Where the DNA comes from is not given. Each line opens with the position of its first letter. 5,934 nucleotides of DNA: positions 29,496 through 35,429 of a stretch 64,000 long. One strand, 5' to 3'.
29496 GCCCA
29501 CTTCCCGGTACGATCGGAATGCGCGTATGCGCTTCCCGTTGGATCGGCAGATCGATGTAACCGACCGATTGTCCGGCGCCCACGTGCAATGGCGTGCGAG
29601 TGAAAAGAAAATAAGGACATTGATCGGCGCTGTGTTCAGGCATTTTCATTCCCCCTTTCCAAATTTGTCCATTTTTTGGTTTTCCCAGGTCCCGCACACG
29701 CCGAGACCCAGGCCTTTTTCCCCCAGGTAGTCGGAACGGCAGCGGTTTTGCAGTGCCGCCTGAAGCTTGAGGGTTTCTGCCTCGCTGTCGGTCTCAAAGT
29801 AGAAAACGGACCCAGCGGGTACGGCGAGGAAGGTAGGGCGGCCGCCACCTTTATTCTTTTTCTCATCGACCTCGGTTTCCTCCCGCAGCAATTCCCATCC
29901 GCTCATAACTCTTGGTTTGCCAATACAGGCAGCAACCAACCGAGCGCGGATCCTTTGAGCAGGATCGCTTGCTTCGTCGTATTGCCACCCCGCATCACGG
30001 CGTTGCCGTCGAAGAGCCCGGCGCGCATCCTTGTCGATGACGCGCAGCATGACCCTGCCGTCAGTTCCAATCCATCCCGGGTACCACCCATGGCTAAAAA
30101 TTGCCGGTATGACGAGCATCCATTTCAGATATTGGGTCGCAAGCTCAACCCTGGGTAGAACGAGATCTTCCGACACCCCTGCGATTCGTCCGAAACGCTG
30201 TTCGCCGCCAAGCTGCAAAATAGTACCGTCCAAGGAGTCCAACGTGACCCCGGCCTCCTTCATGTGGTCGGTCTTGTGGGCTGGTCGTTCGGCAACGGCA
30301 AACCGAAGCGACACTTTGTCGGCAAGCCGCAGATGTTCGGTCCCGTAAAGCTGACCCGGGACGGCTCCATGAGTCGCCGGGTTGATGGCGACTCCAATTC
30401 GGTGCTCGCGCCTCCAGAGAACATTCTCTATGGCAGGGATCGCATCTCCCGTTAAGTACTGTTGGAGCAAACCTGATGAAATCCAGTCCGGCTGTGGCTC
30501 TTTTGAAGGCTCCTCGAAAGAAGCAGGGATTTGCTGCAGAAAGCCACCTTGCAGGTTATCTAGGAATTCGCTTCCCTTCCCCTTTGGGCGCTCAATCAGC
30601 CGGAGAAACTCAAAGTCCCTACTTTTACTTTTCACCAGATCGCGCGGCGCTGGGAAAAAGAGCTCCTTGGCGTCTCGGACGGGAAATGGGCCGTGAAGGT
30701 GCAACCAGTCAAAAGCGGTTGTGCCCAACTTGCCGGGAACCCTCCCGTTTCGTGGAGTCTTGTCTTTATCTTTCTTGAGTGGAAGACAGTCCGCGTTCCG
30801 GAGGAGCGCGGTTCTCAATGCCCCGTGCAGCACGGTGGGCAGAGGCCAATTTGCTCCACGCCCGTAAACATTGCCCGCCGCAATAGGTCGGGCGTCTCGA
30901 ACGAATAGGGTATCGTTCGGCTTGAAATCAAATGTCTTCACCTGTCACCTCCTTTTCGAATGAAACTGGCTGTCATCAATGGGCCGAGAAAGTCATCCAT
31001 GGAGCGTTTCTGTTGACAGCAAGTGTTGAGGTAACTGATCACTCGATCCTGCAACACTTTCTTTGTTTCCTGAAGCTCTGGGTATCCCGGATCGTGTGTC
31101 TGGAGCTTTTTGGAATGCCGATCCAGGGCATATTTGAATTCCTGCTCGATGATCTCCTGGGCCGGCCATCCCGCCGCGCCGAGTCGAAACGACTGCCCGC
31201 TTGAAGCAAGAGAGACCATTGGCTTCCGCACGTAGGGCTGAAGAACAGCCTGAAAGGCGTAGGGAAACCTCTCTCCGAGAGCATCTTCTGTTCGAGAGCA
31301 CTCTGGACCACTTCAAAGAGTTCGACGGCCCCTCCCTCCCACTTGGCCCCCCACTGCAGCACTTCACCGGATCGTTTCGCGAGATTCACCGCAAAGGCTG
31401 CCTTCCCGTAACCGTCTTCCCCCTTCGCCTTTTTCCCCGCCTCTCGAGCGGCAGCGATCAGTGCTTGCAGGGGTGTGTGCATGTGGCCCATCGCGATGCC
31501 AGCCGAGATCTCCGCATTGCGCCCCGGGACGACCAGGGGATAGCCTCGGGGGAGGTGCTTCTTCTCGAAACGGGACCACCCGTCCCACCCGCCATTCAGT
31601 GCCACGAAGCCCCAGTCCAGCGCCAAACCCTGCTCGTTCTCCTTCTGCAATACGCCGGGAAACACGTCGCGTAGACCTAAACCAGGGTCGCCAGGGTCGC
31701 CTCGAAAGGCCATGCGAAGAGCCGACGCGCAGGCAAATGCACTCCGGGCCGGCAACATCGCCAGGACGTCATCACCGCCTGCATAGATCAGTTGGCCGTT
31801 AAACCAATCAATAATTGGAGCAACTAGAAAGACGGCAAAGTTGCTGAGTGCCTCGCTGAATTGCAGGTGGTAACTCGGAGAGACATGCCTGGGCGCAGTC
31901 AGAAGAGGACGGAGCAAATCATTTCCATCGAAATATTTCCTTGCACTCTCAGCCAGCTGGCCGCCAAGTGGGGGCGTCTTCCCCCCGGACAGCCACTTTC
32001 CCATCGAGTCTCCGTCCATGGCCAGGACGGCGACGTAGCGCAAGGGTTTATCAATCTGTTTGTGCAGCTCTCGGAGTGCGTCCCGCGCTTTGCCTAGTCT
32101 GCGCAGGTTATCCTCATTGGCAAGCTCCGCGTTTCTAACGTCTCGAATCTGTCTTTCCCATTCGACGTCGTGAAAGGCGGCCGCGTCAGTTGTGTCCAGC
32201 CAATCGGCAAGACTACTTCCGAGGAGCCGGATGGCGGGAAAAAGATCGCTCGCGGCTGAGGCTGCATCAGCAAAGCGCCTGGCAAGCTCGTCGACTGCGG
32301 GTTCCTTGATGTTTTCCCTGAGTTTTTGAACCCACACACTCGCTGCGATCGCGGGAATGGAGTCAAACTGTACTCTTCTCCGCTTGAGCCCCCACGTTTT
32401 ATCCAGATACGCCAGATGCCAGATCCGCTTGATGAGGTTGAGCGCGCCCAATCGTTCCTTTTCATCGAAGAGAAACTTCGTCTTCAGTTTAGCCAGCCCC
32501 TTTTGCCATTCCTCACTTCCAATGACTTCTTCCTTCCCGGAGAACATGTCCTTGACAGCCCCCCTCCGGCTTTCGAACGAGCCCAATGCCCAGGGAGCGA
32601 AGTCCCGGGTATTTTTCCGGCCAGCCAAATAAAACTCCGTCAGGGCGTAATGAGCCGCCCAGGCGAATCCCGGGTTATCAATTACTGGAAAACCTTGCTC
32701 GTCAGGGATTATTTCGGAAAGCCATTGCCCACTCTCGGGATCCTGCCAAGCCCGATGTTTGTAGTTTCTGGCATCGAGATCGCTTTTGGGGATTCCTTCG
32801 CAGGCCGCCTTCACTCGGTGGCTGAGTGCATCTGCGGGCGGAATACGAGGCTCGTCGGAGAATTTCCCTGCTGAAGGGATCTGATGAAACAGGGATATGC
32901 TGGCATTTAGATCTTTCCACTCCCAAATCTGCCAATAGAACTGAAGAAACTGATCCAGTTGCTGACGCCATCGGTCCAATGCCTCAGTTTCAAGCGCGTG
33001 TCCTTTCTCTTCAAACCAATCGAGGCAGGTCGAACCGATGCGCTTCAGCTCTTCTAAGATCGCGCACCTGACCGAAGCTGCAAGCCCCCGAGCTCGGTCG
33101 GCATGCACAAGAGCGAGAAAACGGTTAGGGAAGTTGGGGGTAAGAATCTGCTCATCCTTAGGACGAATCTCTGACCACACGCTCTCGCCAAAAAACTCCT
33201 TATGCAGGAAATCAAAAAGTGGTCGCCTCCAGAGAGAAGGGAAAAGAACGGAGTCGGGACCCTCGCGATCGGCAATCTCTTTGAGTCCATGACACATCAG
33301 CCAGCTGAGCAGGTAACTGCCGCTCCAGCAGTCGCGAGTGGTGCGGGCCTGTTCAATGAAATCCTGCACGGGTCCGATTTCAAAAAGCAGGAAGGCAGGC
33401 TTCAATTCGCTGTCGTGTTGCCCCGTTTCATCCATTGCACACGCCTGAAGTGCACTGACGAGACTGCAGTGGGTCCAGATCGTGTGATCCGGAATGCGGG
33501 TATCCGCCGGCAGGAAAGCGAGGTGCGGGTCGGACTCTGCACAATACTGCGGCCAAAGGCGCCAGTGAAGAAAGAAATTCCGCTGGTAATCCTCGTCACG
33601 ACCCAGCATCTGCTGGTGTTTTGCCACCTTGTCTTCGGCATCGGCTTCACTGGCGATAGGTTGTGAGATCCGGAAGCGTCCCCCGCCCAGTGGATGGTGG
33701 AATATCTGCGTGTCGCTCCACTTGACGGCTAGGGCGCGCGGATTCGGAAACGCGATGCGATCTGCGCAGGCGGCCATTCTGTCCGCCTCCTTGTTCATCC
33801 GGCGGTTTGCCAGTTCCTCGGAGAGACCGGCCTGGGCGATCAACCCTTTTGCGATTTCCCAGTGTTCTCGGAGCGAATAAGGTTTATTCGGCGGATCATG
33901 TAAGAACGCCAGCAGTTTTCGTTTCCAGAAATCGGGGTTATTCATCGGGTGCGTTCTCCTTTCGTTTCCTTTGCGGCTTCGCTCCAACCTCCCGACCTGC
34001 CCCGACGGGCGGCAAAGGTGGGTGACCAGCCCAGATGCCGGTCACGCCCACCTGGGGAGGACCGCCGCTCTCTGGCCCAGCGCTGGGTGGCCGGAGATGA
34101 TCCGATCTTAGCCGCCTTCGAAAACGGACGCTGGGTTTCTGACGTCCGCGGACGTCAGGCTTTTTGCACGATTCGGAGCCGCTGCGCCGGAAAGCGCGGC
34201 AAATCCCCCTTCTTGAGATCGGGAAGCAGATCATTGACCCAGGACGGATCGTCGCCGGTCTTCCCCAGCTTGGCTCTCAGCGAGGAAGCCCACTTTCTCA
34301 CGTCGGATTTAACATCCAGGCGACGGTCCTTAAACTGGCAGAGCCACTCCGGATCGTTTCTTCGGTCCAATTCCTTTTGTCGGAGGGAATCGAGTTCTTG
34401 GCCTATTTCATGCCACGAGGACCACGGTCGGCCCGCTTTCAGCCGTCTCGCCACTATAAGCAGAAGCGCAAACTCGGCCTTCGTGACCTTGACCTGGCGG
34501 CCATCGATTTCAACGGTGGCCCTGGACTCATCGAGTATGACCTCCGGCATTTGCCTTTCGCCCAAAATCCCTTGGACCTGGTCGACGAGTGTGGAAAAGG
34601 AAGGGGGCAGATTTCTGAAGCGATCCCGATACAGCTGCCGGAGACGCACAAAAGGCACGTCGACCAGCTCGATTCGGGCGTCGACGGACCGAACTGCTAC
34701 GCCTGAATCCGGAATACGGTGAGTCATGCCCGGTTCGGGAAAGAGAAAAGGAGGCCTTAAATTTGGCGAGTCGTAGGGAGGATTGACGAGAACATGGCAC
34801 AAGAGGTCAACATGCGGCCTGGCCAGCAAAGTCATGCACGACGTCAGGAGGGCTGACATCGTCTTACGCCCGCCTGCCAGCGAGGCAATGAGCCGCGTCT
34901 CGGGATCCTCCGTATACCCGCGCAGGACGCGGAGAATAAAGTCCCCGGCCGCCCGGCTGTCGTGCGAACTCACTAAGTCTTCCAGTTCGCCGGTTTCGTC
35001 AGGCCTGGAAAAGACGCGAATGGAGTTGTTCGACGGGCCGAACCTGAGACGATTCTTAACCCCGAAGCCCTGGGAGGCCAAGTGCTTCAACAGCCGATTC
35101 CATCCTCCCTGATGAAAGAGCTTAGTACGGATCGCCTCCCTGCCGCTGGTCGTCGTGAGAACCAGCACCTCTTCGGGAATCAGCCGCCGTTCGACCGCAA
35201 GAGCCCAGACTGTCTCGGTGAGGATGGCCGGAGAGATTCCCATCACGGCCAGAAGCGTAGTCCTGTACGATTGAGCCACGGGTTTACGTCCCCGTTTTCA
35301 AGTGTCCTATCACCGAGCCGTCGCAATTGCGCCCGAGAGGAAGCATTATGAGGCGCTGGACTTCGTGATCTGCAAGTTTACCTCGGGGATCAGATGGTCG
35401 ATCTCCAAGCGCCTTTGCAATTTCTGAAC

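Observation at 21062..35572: Complete type III-B CRISPR-Cas locus lies between tRNA-Ser(UGA) and a displaced copy of its 3' half: an integrase-less tRNA-targeted island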

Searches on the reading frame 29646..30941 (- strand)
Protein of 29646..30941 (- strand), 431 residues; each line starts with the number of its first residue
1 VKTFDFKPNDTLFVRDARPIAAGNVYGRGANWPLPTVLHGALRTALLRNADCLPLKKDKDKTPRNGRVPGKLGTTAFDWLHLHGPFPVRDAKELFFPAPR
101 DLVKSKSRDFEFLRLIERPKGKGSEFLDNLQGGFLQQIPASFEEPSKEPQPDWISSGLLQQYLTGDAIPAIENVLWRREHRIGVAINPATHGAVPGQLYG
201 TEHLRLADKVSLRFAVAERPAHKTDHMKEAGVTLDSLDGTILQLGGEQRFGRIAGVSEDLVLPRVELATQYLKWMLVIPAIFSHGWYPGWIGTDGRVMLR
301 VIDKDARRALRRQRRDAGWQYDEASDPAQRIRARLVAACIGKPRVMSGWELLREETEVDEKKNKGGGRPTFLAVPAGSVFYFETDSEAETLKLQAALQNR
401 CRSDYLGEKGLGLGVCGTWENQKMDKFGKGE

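Call 7: search_protein_families(library=ncbifam, proteins=[window:29646-30941:-])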
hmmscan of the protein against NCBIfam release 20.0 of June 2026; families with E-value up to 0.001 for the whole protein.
window:29646-30941:- (431 aa): 1 family
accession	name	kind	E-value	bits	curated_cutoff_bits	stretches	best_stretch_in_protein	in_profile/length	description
TIGR01888.1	cas_cmr3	equivalog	2e-22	79.8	100.4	1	5-419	2-346/346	type III-B CRISPR module-associated protein Cmr3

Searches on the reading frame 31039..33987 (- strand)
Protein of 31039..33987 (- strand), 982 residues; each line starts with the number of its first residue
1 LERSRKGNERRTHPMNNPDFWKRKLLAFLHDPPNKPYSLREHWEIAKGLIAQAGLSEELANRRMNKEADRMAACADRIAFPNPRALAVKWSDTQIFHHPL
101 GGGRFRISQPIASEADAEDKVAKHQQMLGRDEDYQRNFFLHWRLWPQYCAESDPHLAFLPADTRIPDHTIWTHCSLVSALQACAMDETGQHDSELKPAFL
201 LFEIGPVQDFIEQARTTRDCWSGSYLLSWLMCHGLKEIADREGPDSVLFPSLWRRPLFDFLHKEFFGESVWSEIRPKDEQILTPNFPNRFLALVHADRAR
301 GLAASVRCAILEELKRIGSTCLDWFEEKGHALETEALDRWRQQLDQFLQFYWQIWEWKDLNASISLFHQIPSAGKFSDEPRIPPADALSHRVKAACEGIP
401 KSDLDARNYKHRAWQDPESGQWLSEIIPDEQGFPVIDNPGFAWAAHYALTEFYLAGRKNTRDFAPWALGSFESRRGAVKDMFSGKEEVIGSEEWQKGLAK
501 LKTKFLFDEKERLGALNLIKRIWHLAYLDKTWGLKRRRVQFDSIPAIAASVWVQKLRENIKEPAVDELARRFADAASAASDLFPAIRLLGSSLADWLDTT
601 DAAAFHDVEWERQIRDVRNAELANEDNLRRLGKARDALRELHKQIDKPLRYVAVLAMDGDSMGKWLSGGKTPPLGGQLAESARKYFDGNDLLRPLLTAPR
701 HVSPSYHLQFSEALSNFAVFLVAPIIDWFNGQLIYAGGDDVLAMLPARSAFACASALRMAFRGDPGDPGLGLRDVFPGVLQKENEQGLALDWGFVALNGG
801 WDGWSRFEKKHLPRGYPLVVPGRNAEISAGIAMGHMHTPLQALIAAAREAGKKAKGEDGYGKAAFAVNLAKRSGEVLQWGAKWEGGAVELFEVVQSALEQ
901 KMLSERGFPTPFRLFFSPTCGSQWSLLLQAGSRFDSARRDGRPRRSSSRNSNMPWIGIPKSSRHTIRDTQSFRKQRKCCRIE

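Call 7: search_protein_families(library=ncbifam, proteins=[window:31039-33987:-])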
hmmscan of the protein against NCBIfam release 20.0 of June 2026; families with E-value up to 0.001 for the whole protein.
window:31039-33987:- (982 aa): 2 families
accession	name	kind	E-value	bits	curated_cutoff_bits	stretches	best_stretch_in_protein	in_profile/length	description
TIGR02577.1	cas_TM1794_Cmr2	equivalog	3.5e-59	201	79.4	2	479-855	246-509/510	type III-B CRISPR-associated protein Cas10/Cmr2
TIGR02578.2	cas_TM1811_Csm1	equivalog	3.5e-09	35.9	170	0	825-880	603-652/753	type III-A CRISPR-associated protein Cas10/Csm1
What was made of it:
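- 31039..33987 (-): cas10/cmr2. TIGR02577, 201 bits (call 7).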

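Call 22: find_homologous_proteins(query=window:31039-33987:-, max_evalue=1e-20)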
Query window:31039-33987:- (982 aa): 1261 proteins with E <= 1e-20 among 8000 candidates; the best 120 are listed.
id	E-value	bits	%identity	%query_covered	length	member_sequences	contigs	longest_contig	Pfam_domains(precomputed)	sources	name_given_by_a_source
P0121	0.0e+0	2274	100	99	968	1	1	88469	PF22335.2,PF12469.14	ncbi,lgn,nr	ncbi:MAG: type III-B CRISPR-associated protein Cas10/Cmr2 [Acidobacteria bacterium]|nr:type III-B CR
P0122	1.6e-273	928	50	91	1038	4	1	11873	PF22335.2,PF12469.14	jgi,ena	jgi:CRISPR-associated protein Cmr2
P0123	5.0e-270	917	51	89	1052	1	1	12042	PF22335.2,PF12469.14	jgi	-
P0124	2.5e-269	914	49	97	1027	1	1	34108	PF22335.2,PF12469.14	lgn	-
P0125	1.3e-268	912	50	91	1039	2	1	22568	PF22335.2,PF12469.14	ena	-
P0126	1.4e-267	909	51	92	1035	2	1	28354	PF22335.2,PF12469.14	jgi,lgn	-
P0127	4.9e-265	900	50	90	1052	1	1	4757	PF22335.2,PF12469.14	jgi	jgi:CRISPR-associated protein Cmr2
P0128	5.6e-265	900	50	91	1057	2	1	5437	PF22335.2,PF12469.14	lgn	-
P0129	8.4e-265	899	49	93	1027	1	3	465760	PF22335.2,PF12469.14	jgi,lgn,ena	jgi:CRISPR-associated protein Cmr2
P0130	2.4e-263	895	50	91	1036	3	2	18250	PF22335.2,PF12469.14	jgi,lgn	jgi:CRISPR-associated protein Cmr2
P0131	1.4e-257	876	49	91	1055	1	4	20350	PF22335.2,PF12469.14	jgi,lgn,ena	-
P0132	2.2e-254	865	50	92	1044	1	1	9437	PF22335.2,PF12469.14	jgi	-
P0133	4.3e-254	864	51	89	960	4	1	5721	PF22335.2,PF12469.14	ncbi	-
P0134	5.9e-254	864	49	91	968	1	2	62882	PF22335.2,PF12469.14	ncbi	-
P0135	1.9e-253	862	49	91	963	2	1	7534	PF22335.2,PF12469.14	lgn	-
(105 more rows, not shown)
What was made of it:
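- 31039..33987 (-): The nearest other homologues are about 50% identical (call 22).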

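Call 79: search_dna_similar(query=window:31039-33987:-, collection=plasmids, mode=protein, max_rows=10)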
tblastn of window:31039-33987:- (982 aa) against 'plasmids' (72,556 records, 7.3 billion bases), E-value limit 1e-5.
Records with a match: 25; places in all: 25; records where one place covers at least 80% of the query: 1.
Best place of each record, by identity: <60% 25.
By first word of the organism name: Synechocystis 8; Nostoc 4; Anabaena 2; Picosynechococcus 2; Gloeothece 2; Microcystis 1; Cyanobacterium 1; Leptolyngbya 1; Allochromatium 1; Euhalothece 1; and 2 more.
By predicted mobility (MOB-suite, as given by PLSDB): non-mobilizable 19; conjugative 3; mobilizable 3.
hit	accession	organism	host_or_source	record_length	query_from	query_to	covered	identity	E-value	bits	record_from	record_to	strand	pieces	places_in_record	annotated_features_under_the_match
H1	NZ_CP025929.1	Microcystis aeruginosa NIES-2481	cell culture,freshwater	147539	14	844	85%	22.6%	1e-27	129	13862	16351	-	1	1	cas10: type III-B CRISPR-associated protein Cas10/Cmr2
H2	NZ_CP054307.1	Synechocystis sp. PCC 7338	cell culture,Tidal pool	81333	20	840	57%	26.5%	3e-23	181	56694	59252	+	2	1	cas10: type III-B CRISPR-associated protein Cas10/Cmr2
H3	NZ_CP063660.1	Synechocystis sp. PCC 7339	cell culture,Tidal pool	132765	20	840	57%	26.1%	7e-22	176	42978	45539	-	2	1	cas10: type III-B CRISPR-associated protein Cas10/Cmr2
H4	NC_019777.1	Cyanobacterium aponinum PCC 10605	-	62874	20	840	57%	25.2%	8e-21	172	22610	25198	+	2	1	cas10: type III-B CRISPR-associated protein Cas10/Cmr2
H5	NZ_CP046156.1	Leptolyngbya sp. BL0902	cell culture,open pond on an algae farm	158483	20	539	53%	25.0%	6e-24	117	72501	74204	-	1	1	cas10: type III-B CRISPR-associated protein Cas10/Cmr2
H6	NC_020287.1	Synechocystis sp. PCC 6803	-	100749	135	840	42%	29.0%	4e-20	163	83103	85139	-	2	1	cas10: type III-B CRISPR-associated protein Cas10/Cmr2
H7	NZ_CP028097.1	Synechocystis sp. IPPAS B-1465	axenic culture,Synechocystis sp. GT-L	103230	135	840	42%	29.0%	4e-20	163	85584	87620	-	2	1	cas10: type III-B CRISPR-associated protein Cas10/Cmr2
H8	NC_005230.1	Synechocystis sp. PCC 6803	-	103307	135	840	42%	29.0%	4e-20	163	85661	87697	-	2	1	cas10: type III-B CRISPR-associated protein Cas10/Cmr2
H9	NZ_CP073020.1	Synechocystis sp. PCC 6803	cell culture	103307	135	840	42%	29.0%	4e-20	163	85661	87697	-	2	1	cas10: type III-B CRISPR-associated protein Cas10/Cmr2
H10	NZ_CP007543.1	Synechocystis sp. PCC 6714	-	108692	135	840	42%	28.6%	2e-18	161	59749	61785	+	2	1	cas10: type III-B CRISPR-associated protein Cas10/Cmr2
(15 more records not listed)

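Call 80: search_dna_similar(query=window:31039-33987:-, collection=phages, mode=protein, max_rows=10)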
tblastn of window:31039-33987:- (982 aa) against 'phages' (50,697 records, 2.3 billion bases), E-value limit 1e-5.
No match.
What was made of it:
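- Tried and rejected: Plasmids give only 22-29% cyanobacterial hits and phages give none (calls 79, 80).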

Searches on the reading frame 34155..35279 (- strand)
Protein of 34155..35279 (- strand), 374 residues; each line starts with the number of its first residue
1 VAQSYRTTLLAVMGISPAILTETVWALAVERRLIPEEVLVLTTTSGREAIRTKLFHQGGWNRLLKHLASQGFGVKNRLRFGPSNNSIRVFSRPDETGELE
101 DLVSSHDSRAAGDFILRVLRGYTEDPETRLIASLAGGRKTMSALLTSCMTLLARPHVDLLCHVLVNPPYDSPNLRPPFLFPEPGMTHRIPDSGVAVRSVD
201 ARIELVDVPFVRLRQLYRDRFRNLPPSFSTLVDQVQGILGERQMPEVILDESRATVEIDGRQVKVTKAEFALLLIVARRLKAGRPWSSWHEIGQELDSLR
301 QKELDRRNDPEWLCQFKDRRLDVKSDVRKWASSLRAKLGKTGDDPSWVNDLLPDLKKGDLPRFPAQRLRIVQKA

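Call 8: search_protein_families(library=pfam, proteins=[window:34155-35279:-])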
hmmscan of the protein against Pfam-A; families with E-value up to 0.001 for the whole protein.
window:34155-35279:- (374 aa): 1 family
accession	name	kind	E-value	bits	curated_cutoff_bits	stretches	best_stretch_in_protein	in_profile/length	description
PF09623.16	Cas_NE0113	-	3.5e-26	92.7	23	1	16-236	1-203/208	CRISPR-associated protein NE0113 (Cas_NE0113)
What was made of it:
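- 34155..35279 (-): NE0113-family CARF protein, which NCBIfam names a ring nuclease. It is the last gene before attR. PF09623 (call 8).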

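Call 77: search_protein_families(library=ncbifam, proteins=[window:34155-35279:-], max_evalue=0.01)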
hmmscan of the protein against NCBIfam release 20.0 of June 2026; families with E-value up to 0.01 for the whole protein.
window:34155-35279:- (374 aa): 2 families
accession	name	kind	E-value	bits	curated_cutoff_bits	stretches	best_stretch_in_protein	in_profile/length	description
TIGR02584.1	cas_NE0113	equivalog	1.9e-43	148.9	80.65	1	9-216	2-207/209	CRISPR-associated ring nuclease Csm6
TIGR03642.1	cas_csx14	hypoth_equivalog_domain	0.0086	16.4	90.35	0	99-153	61-116/124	CRISPR-associated protein Csx14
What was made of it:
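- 34155..35279 (-): TIGR02584, 148.9 bits against a cutoff of 80.65 (call 77).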
